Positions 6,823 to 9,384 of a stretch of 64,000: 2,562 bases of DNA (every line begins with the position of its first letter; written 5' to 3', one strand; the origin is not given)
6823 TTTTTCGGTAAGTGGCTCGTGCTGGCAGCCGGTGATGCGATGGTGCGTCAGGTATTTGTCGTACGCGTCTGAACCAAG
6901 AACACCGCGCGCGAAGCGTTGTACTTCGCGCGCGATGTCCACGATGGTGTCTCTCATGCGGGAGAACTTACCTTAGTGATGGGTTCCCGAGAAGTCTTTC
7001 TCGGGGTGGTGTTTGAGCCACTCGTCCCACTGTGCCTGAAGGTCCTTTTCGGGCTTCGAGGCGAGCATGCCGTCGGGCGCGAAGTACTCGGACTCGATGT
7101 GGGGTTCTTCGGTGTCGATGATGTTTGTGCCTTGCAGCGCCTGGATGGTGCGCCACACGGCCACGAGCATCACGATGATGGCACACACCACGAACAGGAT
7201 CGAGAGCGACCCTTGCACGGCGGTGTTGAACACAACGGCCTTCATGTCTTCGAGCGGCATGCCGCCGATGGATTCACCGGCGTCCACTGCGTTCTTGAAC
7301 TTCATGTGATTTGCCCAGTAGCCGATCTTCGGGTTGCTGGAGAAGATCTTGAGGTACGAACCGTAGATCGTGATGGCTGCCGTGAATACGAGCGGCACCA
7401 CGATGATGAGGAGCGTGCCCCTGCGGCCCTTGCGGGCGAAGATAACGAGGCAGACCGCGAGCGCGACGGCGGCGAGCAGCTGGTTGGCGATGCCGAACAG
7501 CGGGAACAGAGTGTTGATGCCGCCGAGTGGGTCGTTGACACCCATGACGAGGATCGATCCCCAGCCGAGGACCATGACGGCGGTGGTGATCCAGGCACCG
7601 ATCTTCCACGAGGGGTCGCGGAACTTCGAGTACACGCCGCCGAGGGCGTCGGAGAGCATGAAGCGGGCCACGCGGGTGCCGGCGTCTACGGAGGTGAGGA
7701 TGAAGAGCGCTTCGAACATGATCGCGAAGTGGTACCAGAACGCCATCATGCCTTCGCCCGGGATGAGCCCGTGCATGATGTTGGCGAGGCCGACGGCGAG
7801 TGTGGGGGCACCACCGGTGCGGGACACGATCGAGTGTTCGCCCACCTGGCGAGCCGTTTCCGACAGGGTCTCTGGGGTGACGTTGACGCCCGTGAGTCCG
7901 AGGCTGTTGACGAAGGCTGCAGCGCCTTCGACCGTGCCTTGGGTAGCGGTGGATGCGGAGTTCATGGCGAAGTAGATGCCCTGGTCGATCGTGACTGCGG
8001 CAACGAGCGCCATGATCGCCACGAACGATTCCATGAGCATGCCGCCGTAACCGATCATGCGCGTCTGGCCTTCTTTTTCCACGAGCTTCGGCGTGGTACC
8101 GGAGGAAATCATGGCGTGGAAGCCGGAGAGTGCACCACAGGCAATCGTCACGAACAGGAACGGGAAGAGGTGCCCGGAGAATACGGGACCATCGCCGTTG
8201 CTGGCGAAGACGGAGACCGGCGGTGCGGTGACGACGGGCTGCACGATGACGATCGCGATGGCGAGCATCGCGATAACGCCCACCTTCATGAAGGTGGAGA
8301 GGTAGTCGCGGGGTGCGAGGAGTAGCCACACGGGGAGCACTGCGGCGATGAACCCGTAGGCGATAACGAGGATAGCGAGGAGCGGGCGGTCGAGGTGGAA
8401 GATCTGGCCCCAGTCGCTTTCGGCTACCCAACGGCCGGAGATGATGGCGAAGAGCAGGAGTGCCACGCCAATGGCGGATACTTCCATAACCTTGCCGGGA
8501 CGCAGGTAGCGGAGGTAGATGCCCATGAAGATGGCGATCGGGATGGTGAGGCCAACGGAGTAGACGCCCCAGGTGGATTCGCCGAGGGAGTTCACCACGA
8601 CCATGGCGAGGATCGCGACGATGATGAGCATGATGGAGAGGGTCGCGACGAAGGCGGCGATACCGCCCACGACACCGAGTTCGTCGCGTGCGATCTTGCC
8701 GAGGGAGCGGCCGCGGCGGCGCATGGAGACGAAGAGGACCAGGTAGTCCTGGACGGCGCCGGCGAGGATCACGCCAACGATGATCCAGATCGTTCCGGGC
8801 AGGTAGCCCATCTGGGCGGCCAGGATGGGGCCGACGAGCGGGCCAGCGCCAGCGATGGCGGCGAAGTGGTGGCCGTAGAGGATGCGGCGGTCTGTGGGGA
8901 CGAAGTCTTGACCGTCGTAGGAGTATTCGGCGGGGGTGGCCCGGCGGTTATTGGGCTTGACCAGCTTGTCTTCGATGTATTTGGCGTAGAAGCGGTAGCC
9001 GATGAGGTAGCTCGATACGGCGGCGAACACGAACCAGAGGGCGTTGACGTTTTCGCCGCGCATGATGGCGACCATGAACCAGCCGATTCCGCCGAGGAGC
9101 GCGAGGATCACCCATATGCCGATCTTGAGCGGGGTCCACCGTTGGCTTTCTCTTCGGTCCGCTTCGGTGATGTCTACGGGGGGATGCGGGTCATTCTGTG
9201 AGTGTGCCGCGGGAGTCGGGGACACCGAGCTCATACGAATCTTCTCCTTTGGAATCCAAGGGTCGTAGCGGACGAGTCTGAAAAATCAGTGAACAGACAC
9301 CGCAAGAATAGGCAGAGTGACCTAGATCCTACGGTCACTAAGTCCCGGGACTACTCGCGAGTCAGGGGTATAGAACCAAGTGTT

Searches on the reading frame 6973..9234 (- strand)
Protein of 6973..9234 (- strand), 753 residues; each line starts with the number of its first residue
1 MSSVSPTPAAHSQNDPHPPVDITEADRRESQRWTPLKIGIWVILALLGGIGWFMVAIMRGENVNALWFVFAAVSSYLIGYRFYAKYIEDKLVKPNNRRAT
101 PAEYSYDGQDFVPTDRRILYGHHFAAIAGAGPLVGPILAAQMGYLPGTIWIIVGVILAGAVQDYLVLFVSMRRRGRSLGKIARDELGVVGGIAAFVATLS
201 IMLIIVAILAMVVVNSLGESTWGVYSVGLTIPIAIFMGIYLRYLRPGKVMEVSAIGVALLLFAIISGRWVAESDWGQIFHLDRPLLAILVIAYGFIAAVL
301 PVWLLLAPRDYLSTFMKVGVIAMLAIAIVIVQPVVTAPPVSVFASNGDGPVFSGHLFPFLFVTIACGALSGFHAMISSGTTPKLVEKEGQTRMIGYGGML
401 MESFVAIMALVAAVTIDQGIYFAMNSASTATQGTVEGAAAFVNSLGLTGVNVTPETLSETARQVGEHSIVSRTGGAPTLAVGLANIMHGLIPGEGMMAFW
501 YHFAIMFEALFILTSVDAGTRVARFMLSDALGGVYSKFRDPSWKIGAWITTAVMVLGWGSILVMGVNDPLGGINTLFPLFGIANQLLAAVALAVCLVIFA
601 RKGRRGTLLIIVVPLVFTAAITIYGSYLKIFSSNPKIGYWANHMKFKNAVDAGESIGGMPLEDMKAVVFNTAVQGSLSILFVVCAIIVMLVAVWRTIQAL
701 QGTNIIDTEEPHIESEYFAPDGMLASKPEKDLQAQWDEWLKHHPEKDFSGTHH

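Call 44: list_cluster_members(proteins=[P0001, P0045, window:6973-9234:-, window:3966-5663:+, window:37624-38343:+, window:57516-58913:-])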
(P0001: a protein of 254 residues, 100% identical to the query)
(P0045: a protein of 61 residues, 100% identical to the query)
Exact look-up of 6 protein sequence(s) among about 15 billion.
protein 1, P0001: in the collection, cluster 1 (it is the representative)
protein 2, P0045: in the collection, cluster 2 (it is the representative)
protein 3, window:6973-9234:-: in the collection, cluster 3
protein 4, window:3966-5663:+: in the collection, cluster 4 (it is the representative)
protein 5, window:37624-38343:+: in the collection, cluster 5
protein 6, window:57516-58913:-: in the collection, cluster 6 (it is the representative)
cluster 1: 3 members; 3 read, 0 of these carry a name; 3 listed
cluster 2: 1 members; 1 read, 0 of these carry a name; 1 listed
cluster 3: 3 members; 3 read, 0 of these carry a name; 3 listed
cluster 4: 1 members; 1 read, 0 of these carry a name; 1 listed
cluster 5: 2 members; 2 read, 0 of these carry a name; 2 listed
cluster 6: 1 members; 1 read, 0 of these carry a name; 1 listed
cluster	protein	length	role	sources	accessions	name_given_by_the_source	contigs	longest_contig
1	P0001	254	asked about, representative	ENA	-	-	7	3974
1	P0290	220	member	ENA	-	-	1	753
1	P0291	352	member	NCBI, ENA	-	-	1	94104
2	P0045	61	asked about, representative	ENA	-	-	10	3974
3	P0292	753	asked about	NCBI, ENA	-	-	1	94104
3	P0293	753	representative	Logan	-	-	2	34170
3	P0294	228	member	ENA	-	-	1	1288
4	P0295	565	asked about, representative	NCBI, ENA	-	-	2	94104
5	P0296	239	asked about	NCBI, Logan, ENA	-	-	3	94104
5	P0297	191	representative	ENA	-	-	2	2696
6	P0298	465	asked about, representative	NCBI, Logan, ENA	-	-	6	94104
